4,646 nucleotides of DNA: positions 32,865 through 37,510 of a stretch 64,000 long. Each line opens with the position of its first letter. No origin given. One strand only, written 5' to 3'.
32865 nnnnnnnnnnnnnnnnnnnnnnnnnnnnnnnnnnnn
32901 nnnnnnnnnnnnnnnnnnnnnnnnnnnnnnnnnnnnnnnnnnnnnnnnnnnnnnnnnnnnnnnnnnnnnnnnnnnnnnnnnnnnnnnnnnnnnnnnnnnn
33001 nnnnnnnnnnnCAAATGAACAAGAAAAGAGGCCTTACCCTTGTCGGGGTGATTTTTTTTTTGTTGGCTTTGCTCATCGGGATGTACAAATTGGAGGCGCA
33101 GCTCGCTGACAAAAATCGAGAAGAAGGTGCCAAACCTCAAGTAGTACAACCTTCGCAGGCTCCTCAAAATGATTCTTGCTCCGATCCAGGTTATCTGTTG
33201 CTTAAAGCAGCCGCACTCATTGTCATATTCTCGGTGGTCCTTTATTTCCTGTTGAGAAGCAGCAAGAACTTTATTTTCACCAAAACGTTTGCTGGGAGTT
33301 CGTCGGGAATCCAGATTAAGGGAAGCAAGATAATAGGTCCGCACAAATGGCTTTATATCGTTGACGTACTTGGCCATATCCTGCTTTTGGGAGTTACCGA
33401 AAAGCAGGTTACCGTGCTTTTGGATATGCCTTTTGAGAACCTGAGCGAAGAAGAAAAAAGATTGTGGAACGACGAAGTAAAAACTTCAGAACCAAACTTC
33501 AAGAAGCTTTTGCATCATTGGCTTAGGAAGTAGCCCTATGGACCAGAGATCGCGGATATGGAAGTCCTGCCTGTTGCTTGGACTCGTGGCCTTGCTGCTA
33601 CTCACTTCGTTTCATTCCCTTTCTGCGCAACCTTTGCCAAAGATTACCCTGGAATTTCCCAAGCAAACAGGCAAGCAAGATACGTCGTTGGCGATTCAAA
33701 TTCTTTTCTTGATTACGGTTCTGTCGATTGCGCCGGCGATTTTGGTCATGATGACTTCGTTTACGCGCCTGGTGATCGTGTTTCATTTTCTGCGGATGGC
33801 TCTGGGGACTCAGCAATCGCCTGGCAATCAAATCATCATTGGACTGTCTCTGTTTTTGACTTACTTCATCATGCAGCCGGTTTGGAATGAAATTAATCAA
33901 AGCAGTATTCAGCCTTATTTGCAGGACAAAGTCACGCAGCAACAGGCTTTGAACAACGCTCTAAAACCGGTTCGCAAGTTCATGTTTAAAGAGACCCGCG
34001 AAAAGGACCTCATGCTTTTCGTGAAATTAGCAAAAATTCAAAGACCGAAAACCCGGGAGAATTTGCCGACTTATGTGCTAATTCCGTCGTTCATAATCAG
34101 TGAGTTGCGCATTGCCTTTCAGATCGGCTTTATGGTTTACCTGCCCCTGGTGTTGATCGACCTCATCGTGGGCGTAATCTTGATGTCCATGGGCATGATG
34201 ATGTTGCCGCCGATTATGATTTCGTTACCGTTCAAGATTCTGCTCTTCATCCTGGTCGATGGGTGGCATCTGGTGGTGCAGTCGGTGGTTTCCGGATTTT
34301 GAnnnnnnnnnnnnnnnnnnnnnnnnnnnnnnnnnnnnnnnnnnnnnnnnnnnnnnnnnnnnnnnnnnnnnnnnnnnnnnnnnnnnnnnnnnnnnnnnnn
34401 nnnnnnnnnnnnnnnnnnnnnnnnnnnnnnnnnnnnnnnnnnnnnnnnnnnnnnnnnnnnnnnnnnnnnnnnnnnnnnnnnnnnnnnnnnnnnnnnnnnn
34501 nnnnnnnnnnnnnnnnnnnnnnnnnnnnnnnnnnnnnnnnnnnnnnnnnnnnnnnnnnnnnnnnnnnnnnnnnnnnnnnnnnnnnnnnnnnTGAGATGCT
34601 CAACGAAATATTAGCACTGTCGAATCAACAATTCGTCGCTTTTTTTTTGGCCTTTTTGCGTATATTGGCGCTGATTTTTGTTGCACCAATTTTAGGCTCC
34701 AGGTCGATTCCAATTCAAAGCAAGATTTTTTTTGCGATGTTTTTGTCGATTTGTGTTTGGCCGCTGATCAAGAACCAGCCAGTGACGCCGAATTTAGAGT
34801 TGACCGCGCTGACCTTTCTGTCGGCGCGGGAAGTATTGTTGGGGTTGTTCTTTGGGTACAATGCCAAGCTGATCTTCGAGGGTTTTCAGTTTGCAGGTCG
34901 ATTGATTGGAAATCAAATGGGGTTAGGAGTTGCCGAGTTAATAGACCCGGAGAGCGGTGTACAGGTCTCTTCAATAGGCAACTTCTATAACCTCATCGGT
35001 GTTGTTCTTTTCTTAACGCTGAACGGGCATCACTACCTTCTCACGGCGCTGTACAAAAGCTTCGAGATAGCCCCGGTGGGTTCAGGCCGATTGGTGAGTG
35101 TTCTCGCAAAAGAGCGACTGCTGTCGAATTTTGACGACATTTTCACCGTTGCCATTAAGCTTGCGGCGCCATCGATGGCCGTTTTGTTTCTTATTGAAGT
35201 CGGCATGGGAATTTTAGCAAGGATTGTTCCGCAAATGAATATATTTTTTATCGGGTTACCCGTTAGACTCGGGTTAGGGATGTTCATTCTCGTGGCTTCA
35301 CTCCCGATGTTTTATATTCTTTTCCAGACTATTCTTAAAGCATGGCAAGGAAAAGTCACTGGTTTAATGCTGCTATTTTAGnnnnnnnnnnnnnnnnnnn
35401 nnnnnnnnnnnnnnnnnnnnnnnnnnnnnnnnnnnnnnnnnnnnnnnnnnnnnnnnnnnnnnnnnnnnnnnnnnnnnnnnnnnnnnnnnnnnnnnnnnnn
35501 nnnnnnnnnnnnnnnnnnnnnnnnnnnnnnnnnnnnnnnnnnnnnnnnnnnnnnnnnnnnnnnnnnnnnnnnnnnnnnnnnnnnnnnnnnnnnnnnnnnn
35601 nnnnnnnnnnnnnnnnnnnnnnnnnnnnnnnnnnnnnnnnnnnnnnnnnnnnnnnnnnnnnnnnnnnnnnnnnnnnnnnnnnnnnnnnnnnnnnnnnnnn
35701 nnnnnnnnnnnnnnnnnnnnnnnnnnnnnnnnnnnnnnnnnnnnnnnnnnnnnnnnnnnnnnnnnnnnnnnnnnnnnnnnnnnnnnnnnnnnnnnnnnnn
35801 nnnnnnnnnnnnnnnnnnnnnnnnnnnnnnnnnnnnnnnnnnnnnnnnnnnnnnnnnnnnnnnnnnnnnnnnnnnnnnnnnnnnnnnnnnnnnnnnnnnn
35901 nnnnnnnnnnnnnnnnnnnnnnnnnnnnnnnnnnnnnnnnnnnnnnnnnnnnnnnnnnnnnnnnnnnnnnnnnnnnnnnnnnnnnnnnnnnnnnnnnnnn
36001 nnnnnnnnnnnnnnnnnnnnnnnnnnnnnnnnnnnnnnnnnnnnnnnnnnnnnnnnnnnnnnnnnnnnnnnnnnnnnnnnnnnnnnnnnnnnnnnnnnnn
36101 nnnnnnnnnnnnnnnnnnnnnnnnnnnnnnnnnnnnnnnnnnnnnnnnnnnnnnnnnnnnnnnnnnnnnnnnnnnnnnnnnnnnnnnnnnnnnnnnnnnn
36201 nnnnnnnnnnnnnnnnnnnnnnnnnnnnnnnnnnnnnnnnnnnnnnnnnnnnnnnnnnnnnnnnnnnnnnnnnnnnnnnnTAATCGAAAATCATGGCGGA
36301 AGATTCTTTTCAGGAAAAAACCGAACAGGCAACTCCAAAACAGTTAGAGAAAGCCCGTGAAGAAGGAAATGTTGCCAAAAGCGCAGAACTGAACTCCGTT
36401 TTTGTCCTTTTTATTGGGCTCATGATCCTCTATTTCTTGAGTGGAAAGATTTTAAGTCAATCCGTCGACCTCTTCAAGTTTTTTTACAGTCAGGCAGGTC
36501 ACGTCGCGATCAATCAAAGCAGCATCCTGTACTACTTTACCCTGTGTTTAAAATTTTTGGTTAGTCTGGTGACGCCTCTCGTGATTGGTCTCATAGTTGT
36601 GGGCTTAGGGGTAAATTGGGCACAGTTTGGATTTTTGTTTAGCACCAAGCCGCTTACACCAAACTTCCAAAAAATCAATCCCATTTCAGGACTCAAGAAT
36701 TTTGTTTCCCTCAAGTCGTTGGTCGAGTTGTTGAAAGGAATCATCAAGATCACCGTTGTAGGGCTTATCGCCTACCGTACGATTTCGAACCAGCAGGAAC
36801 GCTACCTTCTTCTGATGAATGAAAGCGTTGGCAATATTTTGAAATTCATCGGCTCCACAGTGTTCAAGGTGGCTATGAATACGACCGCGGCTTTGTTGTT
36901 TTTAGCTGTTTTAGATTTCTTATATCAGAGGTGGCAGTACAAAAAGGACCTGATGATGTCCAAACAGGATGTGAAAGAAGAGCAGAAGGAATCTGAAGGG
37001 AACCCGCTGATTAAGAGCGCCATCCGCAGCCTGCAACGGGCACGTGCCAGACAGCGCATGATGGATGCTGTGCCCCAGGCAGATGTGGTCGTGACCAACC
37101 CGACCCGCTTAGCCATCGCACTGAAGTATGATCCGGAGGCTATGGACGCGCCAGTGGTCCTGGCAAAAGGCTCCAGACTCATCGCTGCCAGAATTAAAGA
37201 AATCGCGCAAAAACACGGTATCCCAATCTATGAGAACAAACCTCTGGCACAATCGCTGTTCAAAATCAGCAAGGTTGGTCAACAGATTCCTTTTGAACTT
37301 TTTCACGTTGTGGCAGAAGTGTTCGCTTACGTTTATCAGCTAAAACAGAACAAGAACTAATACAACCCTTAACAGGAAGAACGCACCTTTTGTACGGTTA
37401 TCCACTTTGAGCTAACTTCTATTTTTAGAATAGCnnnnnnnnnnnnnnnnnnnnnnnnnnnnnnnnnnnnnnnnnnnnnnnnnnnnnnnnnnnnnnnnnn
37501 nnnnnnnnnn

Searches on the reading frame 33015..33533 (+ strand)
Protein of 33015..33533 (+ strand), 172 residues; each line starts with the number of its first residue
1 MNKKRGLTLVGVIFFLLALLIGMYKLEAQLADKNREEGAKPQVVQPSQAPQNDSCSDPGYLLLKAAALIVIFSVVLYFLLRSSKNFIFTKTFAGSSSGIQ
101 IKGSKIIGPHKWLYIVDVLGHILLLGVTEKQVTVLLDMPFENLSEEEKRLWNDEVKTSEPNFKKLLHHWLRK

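Call 18: search_protein_families(library=pfam, proteins=[window:33015-33533:+], max_evalue=0.00001)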
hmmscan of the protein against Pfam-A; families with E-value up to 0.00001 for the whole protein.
window:33015-33533:+ (172 aa): 1 family
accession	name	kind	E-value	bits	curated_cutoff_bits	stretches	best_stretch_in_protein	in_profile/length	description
PF04347.18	FliO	-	1.6e-11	44.6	22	1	89-170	11-90/91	Flagellar biosynthesis protein, FliO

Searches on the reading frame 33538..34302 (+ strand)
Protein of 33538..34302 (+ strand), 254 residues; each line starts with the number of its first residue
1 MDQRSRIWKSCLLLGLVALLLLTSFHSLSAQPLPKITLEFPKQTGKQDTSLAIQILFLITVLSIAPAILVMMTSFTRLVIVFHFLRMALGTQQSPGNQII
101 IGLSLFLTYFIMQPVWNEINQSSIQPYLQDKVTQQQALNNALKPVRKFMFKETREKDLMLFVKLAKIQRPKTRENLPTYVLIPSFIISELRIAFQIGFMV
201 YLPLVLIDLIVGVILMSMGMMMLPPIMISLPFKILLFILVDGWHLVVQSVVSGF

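Call 18: search_protein_families(library=pfam, proteins=[window:33538-34302:+], max_evalue=0.00001)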
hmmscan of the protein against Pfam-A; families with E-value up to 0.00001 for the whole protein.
window:33538-34302:+ (254 aa): 1 family
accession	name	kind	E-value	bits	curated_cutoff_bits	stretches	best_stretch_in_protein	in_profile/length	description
PF00813.25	FliP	-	2.2e-80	269.5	26.9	1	58-249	1-190/191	FliP family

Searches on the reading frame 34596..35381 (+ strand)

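Call 18: search_protein_families(library=pfam, proteins=[window:34596-35381:+], max_evalue=0.00001)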
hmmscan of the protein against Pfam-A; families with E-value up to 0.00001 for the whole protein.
window:34596-35381:+ (261 aa): 1 family
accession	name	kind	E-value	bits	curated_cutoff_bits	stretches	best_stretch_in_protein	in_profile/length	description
PF01311.25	Bac_export_1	-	9.5e-69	231.9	27.8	1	14-248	2-228/230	Bacterial export proteins, family 1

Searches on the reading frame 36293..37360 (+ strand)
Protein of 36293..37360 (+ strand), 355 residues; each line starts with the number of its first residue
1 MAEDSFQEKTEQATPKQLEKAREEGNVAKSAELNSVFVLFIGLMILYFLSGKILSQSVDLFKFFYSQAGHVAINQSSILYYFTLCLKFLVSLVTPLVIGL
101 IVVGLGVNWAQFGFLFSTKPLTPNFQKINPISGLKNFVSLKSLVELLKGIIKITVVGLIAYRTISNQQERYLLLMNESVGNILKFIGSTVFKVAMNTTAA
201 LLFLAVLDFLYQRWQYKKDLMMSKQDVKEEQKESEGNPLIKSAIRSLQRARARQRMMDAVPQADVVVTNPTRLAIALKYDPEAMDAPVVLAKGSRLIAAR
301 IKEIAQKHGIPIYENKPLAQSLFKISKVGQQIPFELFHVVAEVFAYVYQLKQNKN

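Call 18: search_protein_families(library=pfam, proteins=[window:36293-37360:+], max_evalue=0.00001)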
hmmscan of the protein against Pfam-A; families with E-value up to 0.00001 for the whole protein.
window:36293-37360:+ (355 aa): 1 family
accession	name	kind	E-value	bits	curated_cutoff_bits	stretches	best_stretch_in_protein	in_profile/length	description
PF01312.24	Bac_export_2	-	3.7e-125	418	24.4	1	7-347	1-335/335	FlhB HrpN YscU SpaS Family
